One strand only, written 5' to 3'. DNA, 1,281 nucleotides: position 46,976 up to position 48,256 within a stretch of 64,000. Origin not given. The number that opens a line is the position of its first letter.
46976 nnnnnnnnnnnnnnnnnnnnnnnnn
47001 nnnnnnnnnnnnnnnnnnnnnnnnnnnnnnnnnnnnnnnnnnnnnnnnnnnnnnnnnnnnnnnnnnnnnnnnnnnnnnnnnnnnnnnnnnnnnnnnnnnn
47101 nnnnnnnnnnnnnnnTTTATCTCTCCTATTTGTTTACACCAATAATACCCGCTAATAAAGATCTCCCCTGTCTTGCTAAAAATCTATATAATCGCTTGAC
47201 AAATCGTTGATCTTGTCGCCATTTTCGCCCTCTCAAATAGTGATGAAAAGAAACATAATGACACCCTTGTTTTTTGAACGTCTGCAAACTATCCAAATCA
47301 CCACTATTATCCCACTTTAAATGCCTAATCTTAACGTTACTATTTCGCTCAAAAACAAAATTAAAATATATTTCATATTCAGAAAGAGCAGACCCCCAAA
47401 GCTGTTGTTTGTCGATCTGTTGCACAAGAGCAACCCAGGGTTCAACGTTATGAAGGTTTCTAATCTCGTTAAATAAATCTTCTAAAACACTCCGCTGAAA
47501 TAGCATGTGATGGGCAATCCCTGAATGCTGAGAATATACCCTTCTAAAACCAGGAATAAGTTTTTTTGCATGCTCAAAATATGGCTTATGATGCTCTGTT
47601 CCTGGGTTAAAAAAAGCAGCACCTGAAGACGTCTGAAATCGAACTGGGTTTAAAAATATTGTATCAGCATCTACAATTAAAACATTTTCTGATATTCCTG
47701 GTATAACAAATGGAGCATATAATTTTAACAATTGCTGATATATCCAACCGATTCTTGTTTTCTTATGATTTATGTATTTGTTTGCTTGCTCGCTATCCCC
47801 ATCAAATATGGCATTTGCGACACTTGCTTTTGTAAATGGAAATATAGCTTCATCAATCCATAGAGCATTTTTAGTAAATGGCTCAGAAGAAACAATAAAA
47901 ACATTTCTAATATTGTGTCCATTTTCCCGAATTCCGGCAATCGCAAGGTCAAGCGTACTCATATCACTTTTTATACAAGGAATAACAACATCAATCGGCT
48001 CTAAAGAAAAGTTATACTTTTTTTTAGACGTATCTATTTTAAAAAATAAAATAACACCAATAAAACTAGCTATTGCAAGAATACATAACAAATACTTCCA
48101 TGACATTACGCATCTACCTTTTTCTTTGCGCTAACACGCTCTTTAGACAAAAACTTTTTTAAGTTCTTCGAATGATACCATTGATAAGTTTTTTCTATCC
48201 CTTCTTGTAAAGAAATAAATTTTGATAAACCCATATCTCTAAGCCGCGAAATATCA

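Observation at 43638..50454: Systematic N-terminal signal anchors on nucleotide-sugar-dependent enzymes: a topology puzzle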

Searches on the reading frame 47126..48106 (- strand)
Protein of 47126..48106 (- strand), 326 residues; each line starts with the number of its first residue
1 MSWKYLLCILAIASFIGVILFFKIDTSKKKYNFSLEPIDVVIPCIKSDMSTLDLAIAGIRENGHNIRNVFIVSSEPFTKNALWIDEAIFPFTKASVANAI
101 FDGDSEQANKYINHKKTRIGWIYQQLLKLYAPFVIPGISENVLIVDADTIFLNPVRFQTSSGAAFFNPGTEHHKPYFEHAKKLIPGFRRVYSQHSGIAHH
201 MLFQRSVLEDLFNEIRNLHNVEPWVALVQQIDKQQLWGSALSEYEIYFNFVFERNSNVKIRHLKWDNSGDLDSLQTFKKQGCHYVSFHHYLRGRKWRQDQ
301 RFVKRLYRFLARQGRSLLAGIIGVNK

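Call 5: search_protein_families(library=pfam, proteins=[window:47126-48106:-], max_evalue=0.01)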
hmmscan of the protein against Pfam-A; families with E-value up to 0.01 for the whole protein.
window:47126-48106:- (326 aa): 1 family
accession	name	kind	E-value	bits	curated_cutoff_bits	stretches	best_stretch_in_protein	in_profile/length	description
PF20102.4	DUF6492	-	3.2e-08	33.4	22.9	1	113-280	80-240/291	Family of unknown function (DUF6492)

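Call 8: search_protein_families(library=ncbifam, proteins=[window:47126-48106:-], max_evalue=0.01)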
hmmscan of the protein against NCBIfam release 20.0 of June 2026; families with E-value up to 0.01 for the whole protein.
window:47126-48106:- (326 aa): 0 families

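Call 17: find_homologous_proteins(query=window:47126-48106:-, max_evalue=0.001)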
Query window:47126-48106:- (326 aa): 985 proteins with E <= 0.001 among 2134 candidates; the best 120 are listed.
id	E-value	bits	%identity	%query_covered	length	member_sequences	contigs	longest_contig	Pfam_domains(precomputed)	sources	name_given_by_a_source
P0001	1.0e-219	747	100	100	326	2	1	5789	PF20102.5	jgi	-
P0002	1.8e-109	384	63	81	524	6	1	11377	PF20102.5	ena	-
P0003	4.1e-107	377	62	79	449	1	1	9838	-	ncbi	ncbi:MAG: hypothetical protein V1646_05430, partial [bacterium]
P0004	1.5e-106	375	61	80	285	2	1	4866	PF20102.5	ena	-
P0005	1.3e-101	359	58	81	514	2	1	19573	PF20102.5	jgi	jgi:hypothetical protein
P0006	2.0e-101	358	56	82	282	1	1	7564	PF20102.5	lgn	-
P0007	5.2e-101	357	57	79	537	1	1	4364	PF13847.13,PF13649.13,PF08241.19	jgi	jgi:SAM-dependent methyltransferase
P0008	1.2e-97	345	52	86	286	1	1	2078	PF20102.5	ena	-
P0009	4.6e-97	344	55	87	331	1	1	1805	PF20102.5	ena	-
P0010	1.5e-95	339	57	83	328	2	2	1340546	PF20102.5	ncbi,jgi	ncbi:MAG: DUF6492 family protein [Rhabdochlamydiaceae bacterium]|jgi:hypothetical protein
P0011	8.3e-95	336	58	81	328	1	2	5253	PF20102.5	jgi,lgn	jgi:hypothetical protein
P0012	1.7e-94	335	53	89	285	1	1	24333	PF20102.5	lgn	-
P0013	3.9e-94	334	55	83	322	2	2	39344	PF20102.5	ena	-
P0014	4.4e-94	334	57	82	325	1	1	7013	PF20102.5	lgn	-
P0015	1.3e-93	332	53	88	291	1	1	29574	PF20102.5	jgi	jgi:hypothetical protein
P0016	1.7e-93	332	51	82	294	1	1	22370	PF20102.5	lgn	-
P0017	2.0e-93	332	58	79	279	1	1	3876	PF20102.5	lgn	-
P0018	3.0e-93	331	51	87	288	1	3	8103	PF20102.5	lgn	-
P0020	6.2e-92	327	54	84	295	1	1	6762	PF20102.5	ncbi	-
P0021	1.1e-91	326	55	81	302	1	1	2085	PF20102.5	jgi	jgi:hypothetical protein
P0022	3.3e-91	324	54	82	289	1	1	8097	PF20102.5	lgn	-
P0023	3.3e-91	324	52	85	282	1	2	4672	PF20102.5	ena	-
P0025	4.1e-91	324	56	79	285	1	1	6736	PF20102.5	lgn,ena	-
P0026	5.1e-91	324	53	86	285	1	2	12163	PF20102.5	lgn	-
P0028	3.1e-90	321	55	80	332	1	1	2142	PF20102.5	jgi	-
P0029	3.2e-90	321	57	81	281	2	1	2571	PF20102.5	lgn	-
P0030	3.2e-90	321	53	81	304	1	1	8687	PF20102.5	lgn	-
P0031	3.6e-90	321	53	81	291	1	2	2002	PF20102.5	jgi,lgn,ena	-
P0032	5.4e-90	320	51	82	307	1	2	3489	PF20102.5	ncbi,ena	-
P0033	6.1e-90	320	56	82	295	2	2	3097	PF20102.5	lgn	-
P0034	1.2e-89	319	55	83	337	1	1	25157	PF20102.5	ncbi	-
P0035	2.0e-89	319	54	86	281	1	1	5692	PF20102.5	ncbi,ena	-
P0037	3.6e-89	318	53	81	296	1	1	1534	PF20102.5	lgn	-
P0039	4.0e-89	317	50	87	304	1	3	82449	PF20102.5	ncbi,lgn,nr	ncbi:MAG TPA: DUF6492 family protein [Rhabdochlamydiaceae bacterium]|nr:DUF6492 family protein [Rhab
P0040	5.2e-89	317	54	78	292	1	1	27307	PF20102.5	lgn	-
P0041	5.2e-89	317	55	83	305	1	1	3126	PF20102.5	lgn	-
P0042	8.5e-89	316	53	82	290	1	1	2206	PF20102.5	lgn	-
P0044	9.2e-89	316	56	82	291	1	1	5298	PF20102.5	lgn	-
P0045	1.0e-88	316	50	88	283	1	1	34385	PF20102.5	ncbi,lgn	-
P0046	1.2e-88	316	54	81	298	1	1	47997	PF20102.5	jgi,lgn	-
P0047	1.3e-88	316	51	90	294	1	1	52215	PF20102.5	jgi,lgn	-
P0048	1.8e-88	315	56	77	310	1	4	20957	PF20102.5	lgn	-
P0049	1.8e-88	315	52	88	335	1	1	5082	PF20102.5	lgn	-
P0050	1.9e-88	315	57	80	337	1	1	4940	PF20102.5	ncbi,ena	-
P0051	2.4e-88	315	54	81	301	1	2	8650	PF20102.5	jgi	jgi:hypothetical protein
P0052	2.7e-88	315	53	85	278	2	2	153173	PF20102.5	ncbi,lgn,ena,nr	ncbi:MAG: hypothetical protein COT85_06380 [Chlamydiae bacterium CG10_big_fil_rev_8_21_14_0_10_42_34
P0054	4.1e-88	314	50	82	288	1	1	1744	PF20102.5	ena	-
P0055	4.1e-88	314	55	81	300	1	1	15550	PF20102.5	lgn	-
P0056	4.2e-88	314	53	82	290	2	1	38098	PF20102.5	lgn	-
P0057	4.3e-88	314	53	88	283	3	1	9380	PF20102.5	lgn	-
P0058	5.4e-88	314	53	80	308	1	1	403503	PF20102.5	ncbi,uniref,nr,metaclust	ncbi:DUF6492 family protein [Candidatus Protochlamydia phocaeensis]|uniref:DUF6492 family protein n=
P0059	5.5e-88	314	53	88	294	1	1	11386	PF20102.5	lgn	-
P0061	7.7e-88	313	54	79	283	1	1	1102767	PF20102.5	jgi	jgi:hypothetical protein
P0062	8.5e-88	313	52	82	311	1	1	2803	PF20102.5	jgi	jgi:hypothetical protein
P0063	9.4e-88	313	53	80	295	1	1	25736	PF20102.5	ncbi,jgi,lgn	-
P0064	1.0e-87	313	50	87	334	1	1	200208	PF20102.5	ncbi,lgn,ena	-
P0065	1.0e-87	313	54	81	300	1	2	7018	PF20102.5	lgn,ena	-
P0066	1.1e-87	313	53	81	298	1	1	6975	PF20102.5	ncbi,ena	-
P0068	1.2e-87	313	51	87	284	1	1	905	PF20102.5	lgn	-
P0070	1.2e-87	313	54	79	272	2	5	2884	PF20102.5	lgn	-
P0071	1.4e-87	312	51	81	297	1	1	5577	PF20102.5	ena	-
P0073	1.9e-87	312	52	88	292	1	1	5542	PF20102.5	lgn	-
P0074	2.0e-87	312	52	84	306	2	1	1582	PF20102.5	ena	-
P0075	2.2e-87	312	51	83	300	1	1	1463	PF20102.5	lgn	-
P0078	2.8e-87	311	52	79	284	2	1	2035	PF20102.5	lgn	-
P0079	4.5e-87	311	54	84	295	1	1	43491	PF20102.5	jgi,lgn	-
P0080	4.9e-87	311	53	80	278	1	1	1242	PF20102.5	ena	-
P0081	6.7e-87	310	51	87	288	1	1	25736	PF20102.5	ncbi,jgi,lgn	-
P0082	6.7e-87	310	52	83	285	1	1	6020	PF20102.5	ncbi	-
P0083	8.0e-87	310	52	86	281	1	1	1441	PF20102.5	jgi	-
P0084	8.1e-87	310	53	82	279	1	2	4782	PF20102.5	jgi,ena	-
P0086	8.5e-87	310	50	88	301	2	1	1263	PF20102.5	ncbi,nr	ncbi:MAG: hypothetical protein JSR39_11400 [Verrucomicrobia bacterium]|nr:hypothetical protein [Verr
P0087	9.0e-87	310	50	82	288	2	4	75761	PF20102.5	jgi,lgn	jgi:hypothetical protein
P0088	9.4e-87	310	47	90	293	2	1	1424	PF20102.5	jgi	jgi:hypothetical protein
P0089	1.1e-86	309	54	80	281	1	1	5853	PF20102.5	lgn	-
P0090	1.1e-86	309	52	82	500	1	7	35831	PF13847.13,PF13649.13,PF20102.5,PF08241.19,PF08242.19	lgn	-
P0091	1.2e-86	309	49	83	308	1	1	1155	PF20102.5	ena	-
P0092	1.3e-86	309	50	82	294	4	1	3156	PF20102.5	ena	-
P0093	1.5e-86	309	50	89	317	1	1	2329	PF20102.5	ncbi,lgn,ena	-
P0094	1.8e-86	309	52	83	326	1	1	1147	PF20102.5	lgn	-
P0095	2.1e-86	309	51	83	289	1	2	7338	PF20102.5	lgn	-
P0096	2.2e-86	309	55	78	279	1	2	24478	PF20102.5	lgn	-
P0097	3.2e-86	308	48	90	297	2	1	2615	PF20102.5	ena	-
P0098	3.5e-86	308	54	80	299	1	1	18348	PF20102.5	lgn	-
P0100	3.7e-86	308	55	78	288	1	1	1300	PF20102.5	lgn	-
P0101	4.1e-86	308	51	82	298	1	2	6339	PF20102.5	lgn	-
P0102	4.3e-86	308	52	80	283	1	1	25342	PF20102.5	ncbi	-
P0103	4.5e-86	307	52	81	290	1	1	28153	PF20102.5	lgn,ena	-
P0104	4.7e-86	307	52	84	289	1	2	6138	PF20102.5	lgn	-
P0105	5.8e-86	307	54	81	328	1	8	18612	PF20102.5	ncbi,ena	-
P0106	7.5e-86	307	52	86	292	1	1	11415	PF20102.5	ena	-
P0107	8.0e-86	307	50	83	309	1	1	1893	PF20102.5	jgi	jgi:hypothetical protein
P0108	8.1e-86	307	50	88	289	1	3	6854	PF20102.5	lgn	-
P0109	9.1e-86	306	49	88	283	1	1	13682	PF20102.5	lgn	-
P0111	9.4e-86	306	54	81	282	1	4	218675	PF20102.5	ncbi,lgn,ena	-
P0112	1.0e-85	306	50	82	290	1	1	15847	PF20102.5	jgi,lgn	-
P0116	1.6e-85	306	49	85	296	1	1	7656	PF20102.5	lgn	-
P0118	1.6e-85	306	53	88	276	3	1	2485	PF20102.5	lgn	-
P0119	1.9e-85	305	52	80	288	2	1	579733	PF20102.5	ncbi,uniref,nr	ncbi:DUF6492 family protein [Parachlamydia sp. AcF125]|uniref:DUF6492 family protein n=1 Tax=Parachl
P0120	1.9e-85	305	49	85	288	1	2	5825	PF20102.5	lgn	-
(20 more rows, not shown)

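Call 26: find_related_loci(query=A1, collection=genome_contigs, flank=10000)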
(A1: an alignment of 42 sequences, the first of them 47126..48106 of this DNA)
Query A1 (326 aa) in genome_contigs; peptide patterns used: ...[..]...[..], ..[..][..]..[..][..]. (x = any residue, [..] = any of these).
599 stretches matched a pattern (row limit reached: there are more); 564 encode a relative of the query (tblastn E <= 1e-3); the best 80 are kept; 79 distinct loci.
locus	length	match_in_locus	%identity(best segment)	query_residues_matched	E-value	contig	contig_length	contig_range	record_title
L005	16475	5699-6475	63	30-288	2e-114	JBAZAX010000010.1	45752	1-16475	MAG: Candidatus Babeliales bacterium isolate SO_2017_GW1_1 NODE_3894_length_45752_cov_1.185600_OW334_2017, whole genome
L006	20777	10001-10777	63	30-288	3e-114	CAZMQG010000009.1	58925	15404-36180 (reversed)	MAG TPA_asm: uncultured Pseudomonadota bacterium isolate SRP278314_co2_28 genome assembly, contig: NODE_808_length_58925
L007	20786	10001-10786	61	31-288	7e-109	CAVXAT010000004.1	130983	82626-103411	MAG: uncultured bacterium isolate MFD01231.bin.2.11 genome assembly, contig: contig_15077, whole genome shotgun sequence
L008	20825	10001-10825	56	27-303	2e-100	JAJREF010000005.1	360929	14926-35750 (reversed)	MAG: Rhabdochlamydiaceae bacterium isolate LVE1205-5 contig_901, whole genome shotgun sequence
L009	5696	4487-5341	53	24-307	4e-99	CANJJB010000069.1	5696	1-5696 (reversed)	MAG: Parachlamydiales bacterium isolate RH-23may17-1290 genome assembly, contig: RH-23may17-C122027, whole genome shotgu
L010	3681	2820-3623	56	24-290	5e-96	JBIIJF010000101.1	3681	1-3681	MAG: Candidatus Babeliales bacterium isolate ME2001-09-26pf_3300043571_group1_bin17 Rohwer_bin1428_scaffold_13703_c1, wh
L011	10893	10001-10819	55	21-292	2e-94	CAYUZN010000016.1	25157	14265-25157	MAG TPA_asm: uncultured bacterium isolate SRP292972_co3_114 genome assembly, contig: NODE_1157_length_25157_cov_4.724643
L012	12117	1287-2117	50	7-292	2e-92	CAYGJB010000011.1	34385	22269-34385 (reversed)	MAG TPA_asm: uncultured Pseudomonadota bacterium isolate ERP117304_co1_161 genome assembly, contig: NODE_1384_length_343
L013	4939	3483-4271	57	36-296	1e-92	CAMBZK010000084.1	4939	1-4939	MAG: candidate division TM6 bacterium UASB124 isolate LH-02apr19-240 genome assembly, contig: LH-02apr19-C45040, whole g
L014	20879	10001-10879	48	5-292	1e-91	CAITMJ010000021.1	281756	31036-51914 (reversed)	MAG: uncultured Chlamydiae bacterium isolate MJ-time_bin-6591 genome assembly, contig: bin-6591:21/35, whole genome shot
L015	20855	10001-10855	50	9-292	7e-92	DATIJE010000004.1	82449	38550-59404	MAG TPA_asm: Rhabdochlamydiaceae bacterium isolate SMAG_U15683 k141_417994, whole genome shotgun sequence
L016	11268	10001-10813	54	28-291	1e-91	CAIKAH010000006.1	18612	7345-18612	uncultured bacterium isolate LaPlata_bin-3921 genome assembly, contig: bin-3921:06/57, whole genome shotgun sequence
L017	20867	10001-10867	50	6-290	4e-91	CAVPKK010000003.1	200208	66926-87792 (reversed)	MAG: uncultured bacterium isolate MFD10064.bin.1.39 genome assembly, contig: contig_29756, whole genome shotgun sequence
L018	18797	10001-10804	54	26-296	9e-92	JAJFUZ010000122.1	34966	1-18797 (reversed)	MAG: Parachlamydia sp. isolate bin.582 k141_3034378, whole genome shotgun sequence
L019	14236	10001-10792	50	29-292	7e-91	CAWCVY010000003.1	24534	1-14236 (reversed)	MAG: uncultured Chlamydiae bacterium isolate MFD01633.bin.3.44 genome assembly, contig: contig_104203, whole genome shot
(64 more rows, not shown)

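Call 27: predict_structure(alignment_id=A1)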
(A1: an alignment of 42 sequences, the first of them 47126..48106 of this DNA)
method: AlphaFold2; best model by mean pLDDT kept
length: 326 residues; sequences in the alignment: 42
mean_pLDDT: 92.7   pTM: 0.84
mean pLDDT of the five models: 92.7, 92.7, 92.6, 92.4, 92.3
residues with pLDDT >= 90: 272; 70-90: 35; 50-70: 12; < 50: 7
segments of 3 or more residues with pLDDT < 50: 321-326
pLDDT, mean of each block of 10 residues (from residue 1): 91 91 82 98 97 98 99 98 98 99 98 97 98 98 98 98 95 92 95 92 98 98 98 95 96 96 96 97 95 72 76 65 43
secondary structure, 60 per line:
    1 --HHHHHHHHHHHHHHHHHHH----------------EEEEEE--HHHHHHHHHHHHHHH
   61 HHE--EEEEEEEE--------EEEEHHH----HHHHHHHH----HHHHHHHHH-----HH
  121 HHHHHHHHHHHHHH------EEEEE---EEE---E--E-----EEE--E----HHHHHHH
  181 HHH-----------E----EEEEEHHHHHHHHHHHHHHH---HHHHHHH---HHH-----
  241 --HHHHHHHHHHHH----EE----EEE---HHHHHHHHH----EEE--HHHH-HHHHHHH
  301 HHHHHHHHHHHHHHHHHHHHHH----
elements in order: H3-21 E38-43 H46-62 E66-73 E82-85 H93-100 H105-113 H119-134 E141-145 E149-151 E164-166 H174-183 E200-204 H205-219 H223-229 H243-254 E265-267 H271-279 E284-286 H289-292 H294-322

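Call 33: fold_search(model_id=the predicted structure, library=pdb)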
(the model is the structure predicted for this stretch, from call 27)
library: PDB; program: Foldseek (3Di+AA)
matches with E <= 10: 987; with E <= 0.001: 225
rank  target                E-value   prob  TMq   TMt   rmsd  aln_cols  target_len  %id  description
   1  8j2n_B                5.7e-10  1.00  0.49  0.58   5.3       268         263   16  Exopolysaccharide phosphotransferase CpsY in Mycobacterium tuberculosis (released 2024-04-17)
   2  8j2n_A                1.5e-07  1.00  0.44  0.57   5.3       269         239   14  Exopolysaccharide phosphotransferase CpsY in Mycobacterium tuberculosis (released 2024-04-17)
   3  7s6n_B                1.6e-07  1.00  0.40  0.30   8.8       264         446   14  N-acetylglucosamine-1-phosphotransferase (GNPT) alpha and beta subunits (GNPTAB) catalytic domain, from zebrafish (released 2022-05-25)
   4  7sj2_B                8.3e-07  1.00  0.41  0.32   6.0       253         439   14  N-acetylglucosamine-1-phosphotransferase (GNPT) alpha and beta subunits (GNPTAB) catalytic domain, from zebrafish, in  (released 2022-05-25)
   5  7s6n_A                8.9e-07  1.00  0.41  0.33   8.7       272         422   13  N-acetylglucosamine-1-phosphotransferase (GNPT) alpha and beta subunits (GNPTAB) catalytic domain, from zebrafish (released 2022-05-25)
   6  9bgf_B                1.1e-06  1.00  0.41  0.33   6.1       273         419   14  Structure of human GlcNAc-1-phosphotransferase complexed with the donor substrate UDP-GlcNAc (released 2025-02-26)
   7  4cj8_E                2.8e-06  1.00  0.42  0.52   7.1       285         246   10  monoclinic crystal form of Bogt6a E192Q in complex with UDP-GalNAc, UDP and GalNAc (released 2014-02-05)
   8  7sj2_A                3.4e-06  1.00  0.41  0.32   6.0       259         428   13  N-acetylglucosamine-1-phosphotransferase (GNPT) alpha and beta subunits (GNPTAB) catalytic domain, from zebrafish, in  (released 2022-05-25)
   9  9bgg_A                3.6e-06  1.00  0.40  0.33   6.6       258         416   15  Structure of a hyperactive S1S3 truncation of the human GlcNAc-1-phosphotransferase (released 2025-02-26)
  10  4frd                  5.2e-06  1.00  0.29  0.33   9.9       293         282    9  Crystal Structure of ABBA+UDP+Gal at pH 9.0 with MPD as the cryoprotectant (released 2013-12-25)
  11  3v0p_A                5.5e-06  1.00  0.31  0.33  10.1       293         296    9  Crystal structure of the Fucosylgalactoside alpha N-acetylgalactosaminyltransferase (GTA, cisAB mutant L266G, G268A) i (released 2013-01-23)
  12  3sx3                  5.5e-06  1.00  0.30  0.33   9.7       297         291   11  Crystal structure of AABB+UDP+Gal with glycerol as the cryoprotectant (released 2012-02-29)
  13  7zvj_A                5.8e-06  1.00  0.35  0.22  11.0       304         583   13  Homodimeric structure of LARGE1 (released 2022-11-30)
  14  3i0h                  7.0e-06  1.00  0.37  0.43   8.7       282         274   11  Crystal structure of GTB C80S/C196S/C209S unliganded (released 2010-08-11)
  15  3sxg                  7.0e-06  1.00  0.34  0.37   9.1       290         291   10  Crystal structure of AAAA+UDP+Gal with MPD as the cryoprotectant (released 2012-02-29)
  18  9bgf_A                7.9e-06  1.00  0.41  0.31   6.1       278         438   15  Structure of human GlcNAc-1-phosphotransferase complexed with the donor substrate UDP-GlcNAc (released 2025-02-26)
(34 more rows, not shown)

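Call 81: find_related_loci(query=A1, collection=viral_contigs, flank=5000)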
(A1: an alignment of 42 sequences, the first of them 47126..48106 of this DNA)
Query A1 (326 aa) in viral_contigs; peptide patterns used: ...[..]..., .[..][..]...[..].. (x = any residue, [..] = any of these).
275 stretches matched a pattern; 201 encode a relative of the query (tblastn E <= 1e-3); the best 80 are kept; 79 distinct loci.
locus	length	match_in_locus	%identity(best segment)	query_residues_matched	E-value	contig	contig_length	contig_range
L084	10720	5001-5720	39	39-293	4e-51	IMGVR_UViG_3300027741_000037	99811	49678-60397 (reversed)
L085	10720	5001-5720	39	39-293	4e-51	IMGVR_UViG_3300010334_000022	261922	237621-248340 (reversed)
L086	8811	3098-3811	41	39-292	7e-50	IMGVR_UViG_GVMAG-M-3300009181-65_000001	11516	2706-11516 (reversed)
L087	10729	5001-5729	38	35-292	1e-48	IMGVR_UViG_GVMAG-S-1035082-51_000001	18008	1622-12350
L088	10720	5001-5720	37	39-292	2e-48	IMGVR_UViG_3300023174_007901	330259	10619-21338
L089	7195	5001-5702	36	39-288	4e-48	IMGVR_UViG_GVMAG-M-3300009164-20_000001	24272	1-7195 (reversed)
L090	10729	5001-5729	38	35-292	1e-47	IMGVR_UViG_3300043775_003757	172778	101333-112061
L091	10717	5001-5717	37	38-292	7e-47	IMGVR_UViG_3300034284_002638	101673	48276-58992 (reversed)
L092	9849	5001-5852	35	1-292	1e-46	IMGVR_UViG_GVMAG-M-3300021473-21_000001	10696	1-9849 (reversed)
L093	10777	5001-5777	36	39-295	8e-46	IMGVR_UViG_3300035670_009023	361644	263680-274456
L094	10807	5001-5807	34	36-317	1e-45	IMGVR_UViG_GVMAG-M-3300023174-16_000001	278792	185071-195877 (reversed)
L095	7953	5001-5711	37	39-292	1e-45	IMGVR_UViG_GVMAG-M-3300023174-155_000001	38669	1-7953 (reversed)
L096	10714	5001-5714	36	39-292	9e-46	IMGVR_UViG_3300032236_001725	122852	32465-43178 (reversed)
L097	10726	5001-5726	36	39-292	2e-45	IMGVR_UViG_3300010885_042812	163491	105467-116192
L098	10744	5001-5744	37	33-292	3e-45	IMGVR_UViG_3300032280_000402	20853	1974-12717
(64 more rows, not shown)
